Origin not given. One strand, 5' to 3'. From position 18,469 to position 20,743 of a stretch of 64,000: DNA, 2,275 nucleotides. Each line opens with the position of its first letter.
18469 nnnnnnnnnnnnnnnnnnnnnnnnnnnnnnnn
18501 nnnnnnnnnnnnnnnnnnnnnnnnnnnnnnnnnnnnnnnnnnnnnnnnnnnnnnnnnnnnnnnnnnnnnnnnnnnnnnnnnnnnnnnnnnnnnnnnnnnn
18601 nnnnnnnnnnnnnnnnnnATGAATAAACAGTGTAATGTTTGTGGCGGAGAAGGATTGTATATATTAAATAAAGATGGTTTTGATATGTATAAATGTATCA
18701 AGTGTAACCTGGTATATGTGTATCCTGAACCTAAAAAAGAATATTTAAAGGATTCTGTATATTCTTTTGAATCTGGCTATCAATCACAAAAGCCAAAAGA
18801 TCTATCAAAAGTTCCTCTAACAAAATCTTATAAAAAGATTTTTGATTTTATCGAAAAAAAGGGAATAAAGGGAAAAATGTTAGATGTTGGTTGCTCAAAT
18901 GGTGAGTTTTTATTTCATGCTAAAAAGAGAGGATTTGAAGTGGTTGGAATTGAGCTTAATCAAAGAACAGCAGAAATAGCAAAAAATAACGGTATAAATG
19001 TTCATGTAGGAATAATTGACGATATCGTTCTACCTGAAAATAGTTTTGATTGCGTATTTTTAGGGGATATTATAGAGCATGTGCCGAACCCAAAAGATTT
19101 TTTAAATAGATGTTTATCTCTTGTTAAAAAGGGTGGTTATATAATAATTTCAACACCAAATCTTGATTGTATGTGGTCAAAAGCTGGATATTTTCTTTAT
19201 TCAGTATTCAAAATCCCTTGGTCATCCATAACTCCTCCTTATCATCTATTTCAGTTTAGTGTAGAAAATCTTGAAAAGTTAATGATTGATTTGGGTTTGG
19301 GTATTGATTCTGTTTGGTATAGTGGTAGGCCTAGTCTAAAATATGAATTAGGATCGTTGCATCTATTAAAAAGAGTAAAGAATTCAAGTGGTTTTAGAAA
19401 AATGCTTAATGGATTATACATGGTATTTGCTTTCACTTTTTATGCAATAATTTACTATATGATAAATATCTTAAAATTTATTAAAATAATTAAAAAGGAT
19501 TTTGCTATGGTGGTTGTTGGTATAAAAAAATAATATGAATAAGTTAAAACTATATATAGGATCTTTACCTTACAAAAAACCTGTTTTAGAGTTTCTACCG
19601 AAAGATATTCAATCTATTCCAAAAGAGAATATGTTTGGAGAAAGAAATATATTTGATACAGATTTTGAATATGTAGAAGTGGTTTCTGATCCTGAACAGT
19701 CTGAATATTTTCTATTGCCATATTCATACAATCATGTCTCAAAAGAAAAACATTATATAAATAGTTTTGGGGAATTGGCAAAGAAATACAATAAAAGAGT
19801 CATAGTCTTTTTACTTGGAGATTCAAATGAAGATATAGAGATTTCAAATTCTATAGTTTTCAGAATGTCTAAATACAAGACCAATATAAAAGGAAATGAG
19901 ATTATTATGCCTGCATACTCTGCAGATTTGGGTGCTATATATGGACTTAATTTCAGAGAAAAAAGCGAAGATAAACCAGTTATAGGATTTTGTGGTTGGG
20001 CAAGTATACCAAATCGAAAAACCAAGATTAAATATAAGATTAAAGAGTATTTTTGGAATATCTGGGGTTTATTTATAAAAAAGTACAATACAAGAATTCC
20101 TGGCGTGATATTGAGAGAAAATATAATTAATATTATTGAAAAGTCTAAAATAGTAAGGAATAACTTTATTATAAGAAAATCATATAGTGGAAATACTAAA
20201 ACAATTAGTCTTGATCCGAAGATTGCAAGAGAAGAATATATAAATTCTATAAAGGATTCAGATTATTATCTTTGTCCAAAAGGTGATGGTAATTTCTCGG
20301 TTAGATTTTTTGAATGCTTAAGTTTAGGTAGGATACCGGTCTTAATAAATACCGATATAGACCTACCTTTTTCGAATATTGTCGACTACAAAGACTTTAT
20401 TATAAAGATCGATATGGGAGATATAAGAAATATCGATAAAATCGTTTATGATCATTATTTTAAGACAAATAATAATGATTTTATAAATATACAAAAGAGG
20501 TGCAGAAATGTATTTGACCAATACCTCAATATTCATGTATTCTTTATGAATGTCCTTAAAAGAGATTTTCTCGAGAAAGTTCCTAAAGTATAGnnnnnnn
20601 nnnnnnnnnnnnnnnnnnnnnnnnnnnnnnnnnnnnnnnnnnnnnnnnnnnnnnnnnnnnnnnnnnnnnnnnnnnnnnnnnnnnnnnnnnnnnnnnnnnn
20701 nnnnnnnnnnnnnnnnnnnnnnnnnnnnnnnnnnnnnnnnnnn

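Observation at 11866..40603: ~28-kb co-directional glycan biosynthesis supercluster unusually rich in methyltransferases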

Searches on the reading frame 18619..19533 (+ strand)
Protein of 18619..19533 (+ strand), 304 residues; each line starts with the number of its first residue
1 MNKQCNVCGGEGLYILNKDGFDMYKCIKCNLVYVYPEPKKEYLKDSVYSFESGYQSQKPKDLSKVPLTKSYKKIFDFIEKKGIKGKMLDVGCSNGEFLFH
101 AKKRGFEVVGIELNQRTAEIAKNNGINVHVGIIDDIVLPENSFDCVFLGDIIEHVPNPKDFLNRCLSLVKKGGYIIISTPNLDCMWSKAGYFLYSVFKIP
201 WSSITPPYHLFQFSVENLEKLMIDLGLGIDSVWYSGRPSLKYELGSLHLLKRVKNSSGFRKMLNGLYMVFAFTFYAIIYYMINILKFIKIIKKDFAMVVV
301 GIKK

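Call 5: search_protein_families(library=pfam, proteins=[window:18619-19533:+], max_evalue=0.01)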
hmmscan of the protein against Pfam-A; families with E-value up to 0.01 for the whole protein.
window:18619-19533:+ (304 aa): 10 families
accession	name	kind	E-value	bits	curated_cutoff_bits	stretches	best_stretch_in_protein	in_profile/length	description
PF13489.12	Methyltransf_23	-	2.8e-19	69.9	27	1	80-230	19-162/164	Methyltransferase domain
PF08241.18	Methyltransf_11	-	1.7e-17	64.2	21.2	1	88-177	1-95/95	Methyltransferase domain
PF13847.12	Methyltransf_31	-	6.2e-14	52.3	27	1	86-181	6-113/145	Methyltransferase domain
PF13649.12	Methyltransf_25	-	4.1e-13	50.3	27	1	88-173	2-97/97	Methyltransferase domain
PF07021.18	MetW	-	1.4e-11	44.8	21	1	85-206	15-134/193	Methionine biosynthesis protein MetW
PF08242.18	Methyltransf_12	-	5.9e-11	43.4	30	1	88-175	1-98/98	Methyltransferase domain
PF08003.17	Methyltransf_9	-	0.00015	21.2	23.8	1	86-181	118-221/315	Protein of unknown function (DUF1698)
PF02353.26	CMAS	-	0.00054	19.8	27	1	86-179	65-166/273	Mycolic acid cyclopropane synthetase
PF08792.16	A2L_zn_ribbon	-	0.0031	17.6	22.9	1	2-35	3-33/33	A2L zinc ribbon domain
PF01209.24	Ubie_methyltran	-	0.0034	17.2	20.1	1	83-200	49-175/233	ubiE/COQ5 methyltransferase family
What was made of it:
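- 18619..19533 (+): MT1: double-CxxC zinc-ribbon plus class I SAM methyltransferase with a hydrophobic C-terminal tail. Methyltransf_23 70 bits (call 5).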

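Call 14: search_protein_families(library=ncbifam, proteins=[window:18619-19533:+], max_evalue=0.001)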
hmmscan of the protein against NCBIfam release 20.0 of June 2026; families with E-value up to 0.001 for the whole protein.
window:18619-19533:+ (304 aa): 15 families
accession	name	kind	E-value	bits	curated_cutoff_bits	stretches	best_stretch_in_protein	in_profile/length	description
TIGR01983.1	UbiG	equivalog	1.5e-14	53.8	102.95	1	83-184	49-158/228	bifunctional 2-polyprenyl-6-hydroxyphenol methylase/3-demethylubiquinol 3-O-methyltransferase UbiG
TIGR02081.1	metW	equivalog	1.2e-10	41.3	189.5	1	72-185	5-115/194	methionine biosynthesis protein MetW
TIGR04345.1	ovoA_Cterm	equivalog_domain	8.2e-09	35.3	170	1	142-180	134-172/242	putative 4-mercaptohistidine N1-methyltransferase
NF045667.1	MTase_DVU1556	equivalog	8.9e-09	35.1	155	1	84-178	23-120/213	DVU_1556 family methyltransferase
TIGR00452.1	TIGR00452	equivalog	3.8e-07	29.2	275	1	86-180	120-222/316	tRNA 5-methoxyuridine(34)/uridine 5-oxyacetic acid(34) synthase CmoB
NF043040.1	corrin_prot_MT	hypoth_equivalog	4.2e-06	26.3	180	1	67-179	27-149/216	corrinoid protein-associated methyltransferase CpaM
TIGR02072.1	BioC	equivalog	1.3e-05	25.1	184.95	1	72-181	21-136/244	malonyl-ACP O-methyltransferase BioC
NF011650.0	PRK15068.1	equivalog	1.5e-05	24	209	1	83-180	121-228/324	tRNA 5-methoxyuridine(34)/uridine 5-oxyacetic acid(34) synthase CmoB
NF008686.0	PRK11705.1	equivalog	6.6e-05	22.1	400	1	86-179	170-267/383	cyclopropane fatty acyl phospholipid synthase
TIGR02021.1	BchM-ChlM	equivalog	9.6e-05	21.9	158.9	1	71-172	41-150/218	magnesium protoporphyrin IX methyltransferase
TIGR01934.1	MenG_MenH_UbiE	subfamily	0.00021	20.7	158.35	1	83-200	39-165/223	ubiquinone/menaquinone biosynthesis methyltransferase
NF040703.1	cyclopro_CfaB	exception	0.00022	20.2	650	1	53-176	131-262/393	C17 cyclopropane fatty acid synthase CfaB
NF041675.1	sarc_dimgly_tmase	equivalog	0.00026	21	550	1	82-180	65-172/278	sarcosine/dimethylglycine N-methyltransferase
NF008992.0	PRK12335.1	equivalog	0.00041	19.6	303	1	66-122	106-165/289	SAM-dependent methyltransferase TehB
NF041536.1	ArsM_DUF2284_UU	exception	0.0006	18.3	575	1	86-178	79-181/459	arsenite methyltransferase/DUF2284 domain selenoprotein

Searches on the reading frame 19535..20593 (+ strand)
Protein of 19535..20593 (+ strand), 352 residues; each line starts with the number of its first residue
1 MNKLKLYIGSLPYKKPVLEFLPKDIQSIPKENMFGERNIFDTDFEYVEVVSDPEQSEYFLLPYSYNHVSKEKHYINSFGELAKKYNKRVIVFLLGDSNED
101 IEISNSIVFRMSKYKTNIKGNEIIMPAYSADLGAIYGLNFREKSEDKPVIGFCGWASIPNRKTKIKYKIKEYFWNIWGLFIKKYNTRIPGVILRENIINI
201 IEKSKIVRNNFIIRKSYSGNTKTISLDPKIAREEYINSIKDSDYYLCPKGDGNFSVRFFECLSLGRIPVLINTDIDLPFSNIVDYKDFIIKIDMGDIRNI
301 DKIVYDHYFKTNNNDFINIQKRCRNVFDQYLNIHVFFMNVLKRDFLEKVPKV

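Call 5: search_protein_families(library=pfam, proteins=[window:19535-20593:+], max_evalue=0.01)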
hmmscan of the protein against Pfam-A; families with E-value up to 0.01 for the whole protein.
window:19535-20593:+ (352 aa): 2 families
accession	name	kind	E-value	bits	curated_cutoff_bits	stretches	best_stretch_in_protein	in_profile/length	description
PF03016.20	Exostosin_GT47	-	1.1e-16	61.4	33.4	1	223-304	220-290/293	Exostosin GT47 domain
PF24785.1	RXYLT1_C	-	1.7e-06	28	27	1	194-272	34-107/187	RXYLT1 C-terminal domain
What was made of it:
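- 19535..20593 (+): GT47 (exostosin)-like glycosyltransferase. Exostosin_GT47 61 bits, cutoff 33.4 (call 5).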

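Call 15: search_protein_families(library=ncbifam, proteins=[window:19535-20593:+], max_evalue=0.001)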
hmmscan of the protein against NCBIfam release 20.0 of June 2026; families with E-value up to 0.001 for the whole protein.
window:19535-20593:+ (352 aa): 0 families
